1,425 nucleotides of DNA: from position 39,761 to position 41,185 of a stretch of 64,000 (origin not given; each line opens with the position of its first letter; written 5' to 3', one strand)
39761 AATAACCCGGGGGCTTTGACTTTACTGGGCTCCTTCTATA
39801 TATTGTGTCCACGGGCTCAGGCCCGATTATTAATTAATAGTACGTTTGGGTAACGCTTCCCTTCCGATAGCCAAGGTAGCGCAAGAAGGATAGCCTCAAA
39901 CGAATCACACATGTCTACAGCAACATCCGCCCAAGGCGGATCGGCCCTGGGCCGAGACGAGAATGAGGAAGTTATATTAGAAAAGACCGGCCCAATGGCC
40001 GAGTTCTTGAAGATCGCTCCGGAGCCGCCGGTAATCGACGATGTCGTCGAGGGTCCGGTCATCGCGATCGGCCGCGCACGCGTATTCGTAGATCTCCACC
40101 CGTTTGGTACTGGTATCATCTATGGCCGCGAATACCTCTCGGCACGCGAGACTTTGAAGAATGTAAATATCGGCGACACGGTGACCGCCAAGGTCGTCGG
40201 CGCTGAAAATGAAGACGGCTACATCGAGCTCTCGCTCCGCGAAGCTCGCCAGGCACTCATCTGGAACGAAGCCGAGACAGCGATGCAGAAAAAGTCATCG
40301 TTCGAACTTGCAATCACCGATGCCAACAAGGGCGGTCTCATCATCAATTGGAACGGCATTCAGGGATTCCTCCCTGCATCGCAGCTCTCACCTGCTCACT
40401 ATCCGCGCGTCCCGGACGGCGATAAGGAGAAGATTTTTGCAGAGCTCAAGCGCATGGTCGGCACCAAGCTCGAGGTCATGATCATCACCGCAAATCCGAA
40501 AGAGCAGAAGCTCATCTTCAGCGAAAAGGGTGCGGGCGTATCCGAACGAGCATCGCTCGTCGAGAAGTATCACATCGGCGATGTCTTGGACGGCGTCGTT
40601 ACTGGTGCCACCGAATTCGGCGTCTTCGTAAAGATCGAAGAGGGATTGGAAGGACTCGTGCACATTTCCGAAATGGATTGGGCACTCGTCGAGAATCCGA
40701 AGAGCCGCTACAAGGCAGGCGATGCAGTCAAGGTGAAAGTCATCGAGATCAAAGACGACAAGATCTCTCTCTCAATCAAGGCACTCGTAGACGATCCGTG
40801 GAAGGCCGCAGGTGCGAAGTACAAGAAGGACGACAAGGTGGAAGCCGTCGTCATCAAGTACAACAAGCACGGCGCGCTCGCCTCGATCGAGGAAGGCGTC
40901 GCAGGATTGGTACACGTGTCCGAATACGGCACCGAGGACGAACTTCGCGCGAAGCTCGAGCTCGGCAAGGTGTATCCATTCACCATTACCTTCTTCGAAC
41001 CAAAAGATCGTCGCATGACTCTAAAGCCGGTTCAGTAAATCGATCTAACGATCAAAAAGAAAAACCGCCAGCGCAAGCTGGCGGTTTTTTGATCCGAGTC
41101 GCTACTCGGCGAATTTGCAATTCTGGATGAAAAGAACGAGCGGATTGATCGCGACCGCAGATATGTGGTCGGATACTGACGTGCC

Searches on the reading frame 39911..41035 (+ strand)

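Call 29: search_protein_families(library=pfam, proteins=[window:39911-41035:+], max_evalue=0.01)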
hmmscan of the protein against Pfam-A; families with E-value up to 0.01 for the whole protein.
window:39911-41035:+ (375 aa): 8 families
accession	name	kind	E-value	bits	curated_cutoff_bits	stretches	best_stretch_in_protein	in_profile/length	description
PF00575.29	S1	-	5e-38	129.8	22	3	221-290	3-74/74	S1 RNA binding domain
PF23459.1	S1_RRP5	-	3.4e-11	44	27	1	223-281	4-62/72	RRP5 S1 domain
PF21543.3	CvfB_2nd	-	1.1e-05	25.6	27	0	78-110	44-75/76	Virulence regulatory factor CvfB, second domain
PF21710.3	Spt6_S1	-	5.3e-05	23.9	27.5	0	230-288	24-83/91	Spt6, S1/OB domain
PF17092.11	PCB_OB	-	0.00024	22.3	27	0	215-277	24-97/111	Penicillin-binding protein OB-like domain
PF13509.12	S1_2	-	0.0029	18.1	21.8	0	222-256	1-35/61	S1 domain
PF24685.1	OB_RRP5_4th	-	0.0029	18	31.5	0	245-281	36-72/92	RRP5 OB-fold domain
PF02599.21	CsrA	-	0.0056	17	27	0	270-291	15-36/53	Global regulator protein family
